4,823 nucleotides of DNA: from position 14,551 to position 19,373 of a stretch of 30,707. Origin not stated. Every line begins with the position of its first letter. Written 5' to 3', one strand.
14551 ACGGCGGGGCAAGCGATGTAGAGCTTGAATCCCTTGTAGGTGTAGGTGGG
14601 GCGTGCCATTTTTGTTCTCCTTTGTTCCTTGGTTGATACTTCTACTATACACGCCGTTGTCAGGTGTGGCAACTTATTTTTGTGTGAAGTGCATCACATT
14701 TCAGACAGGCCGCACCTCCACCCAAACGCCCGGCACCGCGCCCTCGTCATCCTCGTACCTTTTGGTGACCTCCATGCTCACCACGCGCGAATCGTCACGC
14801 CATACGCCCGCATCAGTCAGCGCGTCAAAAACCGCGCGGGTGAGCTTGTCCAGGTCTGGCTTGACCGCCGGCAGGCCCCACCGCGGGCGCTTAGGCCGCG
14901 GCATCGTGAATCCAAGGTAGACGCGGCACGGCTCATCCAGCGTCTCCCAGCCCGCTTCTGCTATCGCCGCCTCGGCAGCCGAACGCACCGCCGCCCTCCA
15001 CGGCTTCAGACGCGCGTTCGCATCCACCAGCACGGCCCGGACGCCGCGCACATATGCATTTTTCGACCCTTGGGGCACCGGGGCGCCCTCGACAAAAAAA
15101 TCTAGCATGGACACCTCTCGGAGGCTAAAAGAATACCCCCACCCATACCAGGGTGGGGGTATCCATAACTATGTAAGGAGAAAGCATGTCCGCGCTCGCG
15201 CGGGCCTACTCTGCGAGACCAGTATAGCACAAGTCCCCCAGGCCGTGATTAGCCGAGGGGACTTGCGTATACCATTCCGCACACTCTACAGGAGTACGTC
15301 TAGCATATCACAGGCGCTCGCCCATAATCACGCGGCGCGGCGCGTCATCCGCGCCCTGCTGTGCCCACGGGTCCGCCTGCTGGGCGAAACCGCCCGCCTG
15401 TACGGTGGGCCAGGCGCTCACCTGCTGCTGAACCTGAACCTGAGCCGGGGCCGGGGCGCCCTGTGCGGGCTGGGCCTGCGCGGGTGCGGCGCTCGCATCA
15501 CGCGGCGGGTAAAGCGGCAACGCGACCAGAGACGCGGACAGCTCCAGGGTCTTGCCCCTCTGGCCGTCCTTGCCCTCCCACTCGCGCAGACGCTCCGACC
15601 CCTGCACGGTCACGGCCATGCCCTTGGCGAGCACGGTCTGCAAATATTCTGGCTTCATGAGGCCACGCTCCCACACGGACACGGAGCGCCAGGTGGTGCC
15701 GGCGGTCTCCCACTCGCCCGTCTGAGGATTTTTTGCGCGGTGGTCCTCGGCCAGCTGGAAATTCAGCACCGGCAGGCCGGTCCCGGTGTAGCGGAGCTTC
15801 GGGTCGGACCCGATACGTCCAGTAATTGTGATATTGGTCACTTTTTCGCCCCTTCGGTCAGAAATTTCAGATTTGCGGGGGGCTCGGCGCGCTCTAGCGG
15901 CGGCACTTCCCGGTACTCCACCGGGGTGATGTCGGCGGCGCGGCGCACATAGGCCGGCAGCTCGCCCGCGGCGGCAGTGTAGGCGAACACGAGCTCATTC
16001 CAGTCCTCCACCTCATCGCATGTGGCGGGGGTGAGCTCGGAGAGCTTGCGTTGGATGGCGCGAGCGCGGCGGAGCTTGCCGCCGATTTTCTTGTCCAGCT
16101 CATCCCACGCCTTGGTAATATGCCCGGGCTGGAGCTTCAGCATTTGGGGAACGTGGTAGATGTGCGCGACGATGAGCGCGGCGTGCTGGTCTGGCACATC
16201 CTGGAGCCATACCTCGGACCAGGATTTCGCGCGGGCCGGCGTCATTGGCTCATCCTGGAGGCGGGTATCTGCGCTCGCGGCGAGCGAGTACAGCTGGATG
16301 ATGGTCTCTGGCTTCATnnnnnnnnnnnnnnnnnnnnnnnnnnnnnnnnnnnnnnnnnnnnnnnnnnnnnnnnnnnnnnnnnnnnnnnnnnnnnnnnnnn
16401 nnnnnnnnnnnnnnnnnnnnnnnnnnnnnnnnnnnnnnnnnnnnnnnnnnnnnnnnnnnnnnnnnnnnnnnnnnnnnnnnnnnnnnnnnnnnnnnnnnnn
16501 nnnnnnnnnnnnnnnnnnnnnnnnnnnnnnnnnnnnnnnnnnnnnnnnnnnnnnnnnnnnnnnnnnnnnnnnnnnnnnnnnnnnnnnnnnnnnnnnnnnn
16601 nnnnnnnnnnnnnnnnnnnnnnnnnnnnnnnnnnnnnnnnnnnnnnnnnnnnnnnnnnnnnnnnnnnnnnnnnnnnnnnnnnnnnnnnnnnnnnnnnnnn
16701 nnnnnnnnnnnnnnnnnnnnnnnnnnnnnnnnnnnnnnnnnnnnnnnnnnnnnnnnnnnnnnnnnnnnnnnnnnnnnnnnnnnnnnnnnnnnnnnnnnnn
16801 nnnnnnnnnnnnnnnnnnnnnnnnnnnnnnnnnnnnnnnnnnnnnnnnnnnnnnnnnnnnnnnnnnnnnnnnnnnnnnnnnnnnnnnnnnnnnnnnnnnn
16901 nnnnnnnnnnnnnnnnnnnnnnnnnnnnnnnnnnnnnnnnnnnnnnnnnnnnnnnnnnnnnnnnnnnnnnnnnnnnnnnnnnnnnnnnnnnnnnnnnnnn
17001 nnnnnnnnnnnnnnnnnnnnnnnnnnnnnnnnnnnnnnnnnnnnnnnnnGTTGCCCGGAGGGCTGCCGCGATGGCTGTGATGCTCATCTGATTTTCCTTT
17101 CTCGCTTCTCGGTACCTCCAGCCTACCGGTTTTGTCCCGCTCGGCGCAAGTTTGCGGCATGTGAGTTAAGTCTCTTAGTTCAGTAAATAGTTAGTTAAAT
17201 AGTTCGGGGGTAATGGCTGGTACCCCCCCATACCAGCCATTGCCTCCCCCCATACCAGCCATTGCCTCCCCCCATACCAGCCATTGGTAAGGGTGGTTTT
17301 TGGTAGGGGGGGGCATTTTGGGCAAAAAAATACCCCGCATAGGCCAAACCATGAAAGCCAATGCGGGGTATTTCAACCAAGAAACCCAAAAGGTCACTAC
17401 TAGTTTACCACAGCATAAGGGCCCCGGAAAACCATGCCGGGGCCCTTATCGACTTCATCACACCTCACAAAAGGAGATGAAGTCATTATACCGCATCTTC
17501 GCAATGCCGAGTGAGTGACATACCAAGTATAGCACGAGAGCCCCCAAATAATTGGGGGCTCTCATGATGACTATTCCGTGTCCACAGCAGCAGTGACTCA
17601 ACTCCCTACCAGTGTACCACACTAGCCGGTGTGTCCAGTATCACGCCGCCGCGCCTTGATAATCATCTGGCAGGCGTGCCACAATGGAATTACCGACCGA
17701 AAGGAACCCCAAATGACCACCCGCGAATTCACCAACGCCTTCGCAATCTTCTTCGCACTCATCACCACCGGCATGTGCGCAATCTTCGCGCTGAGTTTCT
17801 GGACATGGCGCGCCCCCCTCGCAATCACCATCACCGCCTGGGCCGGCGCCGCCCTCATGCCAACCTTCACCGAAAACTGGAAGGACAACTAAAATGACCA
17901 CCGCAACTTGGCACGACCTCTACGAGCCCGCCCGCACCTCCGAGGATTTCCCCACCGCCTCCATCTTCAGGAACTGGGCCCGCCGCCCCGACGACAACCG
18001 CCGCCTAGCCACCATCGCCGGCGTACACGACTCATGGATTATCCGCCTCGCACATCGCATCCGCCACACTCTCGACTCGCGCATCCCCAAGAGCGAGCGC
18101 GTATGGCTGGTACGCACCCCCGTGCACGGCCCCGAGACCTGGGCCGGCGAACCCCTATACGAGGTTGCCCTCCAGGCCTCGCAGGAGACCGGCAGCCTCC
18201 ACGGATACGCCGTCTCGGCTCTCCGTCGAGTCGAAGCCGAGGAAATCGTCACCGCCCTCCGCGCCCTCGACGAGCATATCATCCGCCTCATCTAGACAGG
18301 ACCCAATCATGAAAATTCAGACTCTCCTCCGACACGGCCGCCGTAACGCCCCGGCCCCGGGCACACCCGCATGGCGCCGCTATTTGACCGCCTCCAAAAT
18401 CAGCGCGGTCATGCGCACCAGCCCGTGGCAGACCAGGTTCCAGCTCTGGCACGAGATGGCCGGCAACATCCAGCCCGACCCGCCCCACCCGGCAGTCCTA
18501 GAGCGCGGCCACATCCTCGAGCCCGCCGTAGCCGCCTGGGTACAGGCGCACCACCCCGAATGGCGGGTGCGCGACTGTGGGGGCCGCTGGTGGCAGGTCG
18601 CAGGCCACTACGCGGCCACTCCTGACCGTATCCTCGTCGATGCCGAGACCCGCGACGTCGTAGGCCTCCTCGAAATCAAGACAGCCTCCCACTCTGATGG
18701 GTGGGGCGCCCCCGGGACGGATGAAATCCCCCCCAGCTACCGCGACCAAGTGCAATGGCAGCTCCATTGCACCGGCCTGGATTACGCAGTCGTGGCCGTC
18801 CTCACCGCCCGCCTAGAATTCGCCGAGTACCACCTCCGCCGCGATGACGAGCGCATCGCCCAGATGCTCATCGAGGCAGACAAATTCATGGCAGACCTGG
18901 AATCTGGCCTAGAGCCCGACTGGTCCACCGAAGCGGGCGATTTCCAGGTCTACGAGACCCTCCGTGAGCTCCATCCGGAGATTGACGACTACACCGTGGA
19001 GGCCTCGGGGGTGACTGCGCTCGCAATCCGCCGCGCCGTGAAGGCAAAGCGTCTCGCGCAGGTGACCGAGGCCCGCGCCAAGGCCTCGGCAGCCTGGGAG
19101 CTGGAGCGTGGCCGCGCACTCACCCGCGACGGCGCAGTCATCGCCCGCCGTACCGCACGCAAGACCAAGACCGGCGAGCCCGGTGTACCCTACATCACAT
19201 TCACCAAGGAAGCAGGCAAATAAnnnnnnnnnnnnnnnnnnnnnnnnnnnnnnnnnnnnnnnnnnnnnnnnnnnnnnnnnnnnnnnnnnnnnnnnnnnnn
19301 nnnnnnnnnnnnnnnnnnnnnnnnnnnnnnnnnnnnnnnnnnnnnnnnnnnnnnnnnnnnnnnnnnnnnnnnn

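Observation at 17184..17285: Iteron-like repeat array next to the HTH initiator-like gene: candidate origin of replication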

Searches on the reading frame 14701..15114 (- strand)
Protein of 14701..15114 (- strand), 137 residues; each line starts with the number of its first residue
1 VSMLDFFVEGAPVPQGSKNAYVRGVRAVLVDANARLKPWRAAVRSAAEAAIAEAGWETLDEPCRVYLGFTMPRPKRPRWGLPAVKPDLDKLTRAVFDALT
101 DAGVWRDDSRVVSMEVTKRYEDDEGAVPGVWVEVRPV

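Call 7: search_protein_families(library=pfam, proteins=[window:14701-15114:-], max_evalue=0.01)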
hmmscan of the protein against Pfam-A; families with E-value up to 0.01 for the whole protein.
window:14701-15114:- (137 aa): 2 families
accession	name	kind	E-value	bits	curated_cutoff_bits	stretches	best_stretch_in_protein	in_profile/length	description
PF05866.16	RusA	-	6.7e-15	56.2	22.8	1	14-123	4-116/124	Endodeoxyribonuclease RusA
PF22552.1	TY-Chap3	-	0.0008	20.5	27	1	23-103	38-109/117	T3SS (YopN, CesT) and YbjN peptide-binding chaperone 3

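Call 8: search_protein_families(library=phrogs, proteins=[window:14701-15114:-], max_evalue=0.001)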
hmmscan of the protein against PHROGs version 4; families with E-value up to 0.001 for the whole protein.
window:14701-15114:- (137 aa): 4 families
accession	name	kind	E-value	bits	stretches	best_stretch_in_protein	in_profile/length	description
phrog_140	-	DNA, RNA and nucleotide metabolism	2.2e-33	116.8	1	2-136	37-167/219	RusA-like Holliday junction resolvase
phrog_3055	-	DNA, RNA and nucleotide metabolism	7.5e-21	75.6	1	4-131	67-205/233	RusA-like Holliday junction resolvase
phrog_34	-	DNA, RNA and nucleotide metabolism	2.5e-14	54.6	1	37-136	104-193/259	RusA-like Holliday junction resolvase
phrog_1532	-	unknown function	2.5e-10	41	1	87-120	25-58/80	-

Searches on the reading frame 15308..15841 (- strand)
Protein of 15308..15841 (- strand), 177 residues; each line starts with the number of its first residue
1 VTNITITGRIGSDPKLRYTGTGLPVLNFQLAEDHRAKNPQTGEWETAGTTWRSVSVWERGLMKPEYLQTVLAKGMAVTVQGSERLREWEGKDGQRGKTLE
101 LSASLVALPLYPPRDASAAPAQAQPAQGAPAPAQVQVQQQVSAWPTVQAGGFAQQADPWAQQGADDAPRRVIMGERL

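Call 7: search_protein_families(library=pfam, proteins=[window:15308-15841:-], max_evalue=0.01)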
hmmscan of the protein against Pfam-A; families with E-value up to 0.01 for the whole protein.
window:15308-15841:- (177 aa): 1 family
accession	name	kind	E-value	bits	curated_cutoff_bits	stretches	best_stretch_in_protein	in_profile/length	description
PF00436.31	SSB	-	9.3e-19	67.9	26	1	1-106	1-101/104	Single-strand binding protein family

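Call 8: search_protein_families(library=phrogs, proteins=[window:15308-15841:-], max_evalue=0.001)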
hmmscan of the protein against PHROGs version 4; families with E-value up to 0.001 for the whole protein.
window:15308-15841:- (177 aa): 2 families
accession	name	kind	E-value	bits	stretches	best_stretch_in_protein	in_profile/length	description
phrog_44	-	DNA, RNA and nucleotide metabolism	1e-26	95.3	1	1-148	87-206/271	single strand DNA binding protein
phrog_25370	-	unknown function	0.00034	21.3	1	1-44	2-44/48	-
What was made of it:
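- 15308..16317 (-): Genes directly downstream of the initiator: a 159-aa protein of unknown function (15838-16317), translationally coupled to the initiator, and SSB (15308-15841). Calls 7 and 8.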

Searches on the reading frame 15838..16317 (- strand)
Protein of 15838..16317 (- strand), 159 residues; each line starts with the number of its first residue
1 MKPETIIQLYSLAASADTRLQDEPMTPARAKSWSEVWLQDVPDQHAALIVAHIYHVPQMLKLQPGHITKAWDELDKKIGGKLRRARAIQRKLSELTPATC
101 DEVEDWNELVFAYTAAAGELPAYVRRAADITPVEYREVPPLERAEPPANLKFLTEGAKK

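Call 7: search_protein_families(library=pfam, proteins=[window:15838-16317:-], max_evalue=0.01)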
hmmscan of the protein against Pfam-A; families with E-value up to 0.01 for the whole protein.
window:15838-16317:- (159 aa): 0 families

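Call 8: search_protein_families(library=phrogs, proteins=[window:15838-16317:-], max_evalue=0.001)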
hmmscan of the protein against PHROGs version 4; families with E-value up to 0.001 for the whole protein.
window:15838-16317:- (159 aa): 1 family
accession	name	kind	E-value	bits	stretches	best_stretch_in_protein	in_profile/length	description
phrog_8924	-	unknown function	3.8e-08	34.7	1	1-74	1-75/223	-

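Call 52: search_protein_families(library=ncbifam, proteins=[window:15838-16317:-], max_evalue=0.1)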
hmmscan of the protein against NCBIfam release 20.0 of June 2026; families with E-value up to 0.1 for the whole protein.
window:15838-16317:- (159 aa): 0 families

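Call 93: search_solved_structures(query=window:15838-16317:-, max_evalue=10)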
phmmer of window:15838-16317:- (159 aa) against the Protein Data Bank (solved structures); distinct sequences matched with E-value up to 10: 15.
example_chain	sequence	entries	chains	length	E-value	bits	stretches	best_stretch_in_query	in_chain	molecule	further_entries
8ka6_A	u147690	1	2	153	0.5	13.6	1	80-149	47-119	De novo design protein -NA7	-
4p61_A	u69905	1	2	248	0.92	12.8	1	78-115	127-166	Triosephosphate isomerase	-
1ssd_A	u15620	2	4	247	1.1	12.4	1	78-115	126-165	Triosephosphate isomerase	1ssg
1tph_1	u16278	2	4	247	1.3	12.2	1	78-115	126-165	TRIOSEPHOSPHATE ISOMERASE | TRIOSE PHOSPHATE ISOMERASE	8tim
1tpw_A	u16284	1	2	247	1.4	12.2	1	78-115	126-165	TRIOSEPHOSPHATE ISOMERASE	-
1sw3_A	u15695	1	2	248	1.4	12.2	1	78-115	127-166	Triosephosphate isomerase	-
1tpb_1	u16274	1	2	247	1.4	12.2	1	78-115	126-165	TRIOSEPHOSPHATE ISOMERASE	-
1tpc_1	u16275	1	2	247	1.4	12.2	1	78-115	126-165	TRIOSEPHOSPHATE ISOMERASE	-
1tpv_A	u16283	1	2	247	1.4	12.2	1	78-115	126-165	TRIOSEPHOSPHATE ISOMERASE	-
1tpu_A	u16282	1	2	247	1.4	12.2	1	78-115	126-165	TRIOSEPHOSPHATE ISOMERASE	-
1spq_A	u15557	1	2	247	1.4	12.1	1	78-115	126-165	Triosephosphate isomerase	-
1su5_A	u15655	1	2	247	1.4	12.1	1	78-114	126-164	Triosephosphate isomerase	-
1sq7_A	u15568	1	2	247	1.4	12.1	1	78-114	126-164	Triosephosphate isomerase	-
1sw0_A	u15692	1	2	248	1.5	12.1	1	78-114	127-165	Triosephosphate isomerase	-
1sw7_A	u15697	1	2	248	1.5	12.1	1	78-114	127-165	Triosephosphate isomerase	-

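Call 101: predict_structure(protein=window:15838-16317:-)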
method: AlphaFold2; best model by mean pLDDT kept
length: 159 residues; sequences in the alignment: 1
mean_pLDDT: 44.9   pTM: 0.32
mean pLDDT of the five models: 44.9, 43.7, 41.7, 41.4, 37.9
residues with pLDDT >= 90: 0; 70-90: 0; 50-70: 52; < 50: 107
segments of 3 or more residues with pLDDT < 50: 1-27, 36-41, 43-67, 106-118, 130-159
pLDDT, mean of each block of 10 residues (from residue 1): 31 38 48 49 45 41 46 59 57 58 51 42 54 35 33 29
secondary structure, 60 per line:
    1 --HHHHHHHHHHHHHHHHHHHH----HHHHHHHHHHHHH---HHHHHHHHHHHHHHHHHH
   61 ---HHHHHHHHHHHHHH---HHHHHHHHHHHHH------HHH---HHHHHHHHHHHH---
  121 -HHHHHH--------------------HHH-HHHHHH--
elements in order: H3-22 H27-39 H43-60 H64-77 H81-93 H106-117 H122-127 H152-157
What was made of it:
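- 15308..16317 (-): The single-sequence model of the 159-aa protein was too poor to use (call 101).
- Closest known: Phage lambda ori-lambda with the O protein. Different: The gene after the initiator is a 159-aa protein of unknown fold, not a recognisable P or DnaC-type loader (calls 7, 8, 93, 101).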

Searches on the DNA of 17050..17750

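Call 41: search_rna_families(source=window, start=17050, end=17750, threshold=evalue, max_evalue=1)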
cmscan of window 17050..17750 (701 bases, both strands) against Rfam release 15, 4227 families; matches with E-value up to 1: 4.
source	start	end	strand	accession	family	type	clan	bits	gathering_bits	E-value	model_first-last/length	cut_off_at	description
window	17326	17373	-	RF02944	c4-2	Gene; sRNA;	CL00128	20.1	41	0.25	1-79/79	no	c4-2 RNA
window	17324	17388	-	RF02399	NsiR1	Gene; sRNA;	-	19.9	39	0.22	1-60/60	no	Nitrogen stress-induced RNA 1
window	17061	17221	+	RF01877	MIAT_exon5_3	Gene; lncRNA;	-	17.7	90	0.004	200-382/382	no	Myocardial infarction associated transcript exon 5 conserved region 3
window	17419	17445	+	RF01833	astro_FSE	Cis-reg; frameshift_element;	-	14.2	70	0.76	1-24/55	no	ribosomal frameshift site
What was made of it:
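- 17324..17373 (-): Intrinsic terminator for leftward transcription: a hairpin plus U7 that ends just before the array. The weak Rfam hits here (c4-2, NsiR1, about 20 bits) fall below threshold (call 41).
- Closest known: P1/P7 c4 RNA. Different: The only Rfam match to c4-2 is a 20-bit hit on the terminator hairpin, far below the 41-bit gathering score (call 41).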

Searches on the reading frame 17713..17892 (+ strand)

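Call 52: search_protein_families(library=ncbifam, proteins=[window:17713-17892:+], max_evalue=0.1)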
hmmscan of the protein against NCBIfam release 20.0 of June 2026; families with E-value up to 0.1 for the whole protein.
window:17713-17892:+ (59 aa): 4 families
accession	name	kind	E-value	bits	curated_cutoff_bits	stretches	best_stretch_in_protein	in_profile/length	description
NF000277.1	qac_SMR_G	exception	0.011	16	200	1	2-51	22-70/107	quaternary ammonium compound efflux SMR transporter QacG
NF012170.0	qac_SMR_J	exception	0.016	15.5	210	1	3-51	23-70/107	quaternary ammonium compound efflux SMR transporter QacJ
NF000384.1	QacCGHJ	equivalog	0.028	14.7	160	1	3-50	23-69/107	QacCGHJ group quaternary ammonium compound efflux SMR transporter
NF000023.1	qac_SMR_C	exception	0.037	14.2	200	1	11-51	31-70/107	quaternary ammonium compound efflux SMR transporter QacC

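Call 109: search_protein_families(library=phrogs, proteins=[window:17713-17892:+], max_evalue=0.001)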
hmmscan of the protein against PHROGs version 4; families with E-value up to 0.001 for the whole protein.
window:17713-17892:+ (59 aa): 0 families

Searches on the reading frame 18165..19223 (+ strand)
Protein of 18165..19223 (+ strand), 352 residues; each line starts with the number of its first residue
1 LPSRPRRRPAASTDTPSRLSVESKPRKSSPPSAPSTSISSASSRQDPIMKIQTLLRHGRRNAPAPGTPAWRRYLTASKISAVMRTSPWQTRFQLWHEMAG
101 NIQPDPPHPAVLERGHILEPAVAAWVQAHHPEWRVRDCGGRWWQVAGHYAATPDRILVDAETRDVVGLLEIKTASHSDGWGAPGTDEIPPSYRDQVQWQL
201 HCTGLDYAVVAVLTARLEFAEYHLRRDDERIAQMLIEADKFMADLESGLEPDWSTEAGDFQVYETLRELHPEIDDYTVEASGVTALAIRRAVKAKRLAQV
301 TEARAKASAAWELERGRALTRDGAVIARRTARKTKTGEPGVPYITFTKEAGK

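Call 7: search_protein_families(library=pfam, proteins=[window:18165-19223:+], max_evalue=0.01)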
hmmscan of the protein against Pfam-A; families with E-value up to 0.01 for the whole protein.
window:18165-19223:+ (352 aa): 1 family
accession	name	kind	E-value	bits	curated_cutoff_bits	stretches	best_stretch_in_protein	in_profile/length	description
PF09588.16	YqaJ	-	1.3e-17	64.9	22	1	71-205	7-149/150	YqaJ-like viral recombinase domain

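Call 8: search_protein_families(library=phrogs, proteins=[window:18165-19223:+], max_evalue=0.001)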
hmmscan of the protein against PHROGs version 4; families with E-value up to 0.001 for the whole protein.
window:18165-19223:+ (352 aa): 2 families
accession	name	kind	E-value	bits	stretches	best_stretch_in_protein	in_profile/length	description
phrog_434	-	DNA, RNA and nucleotide metabolism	8.6e-56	190.7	1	41-333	31-326/372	RecE-like recombination exonuclease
phrog_149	-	DNA, RNA and nucleotide metabolism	5.9e-07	29.2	1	74-259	612-807/1242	exonuclease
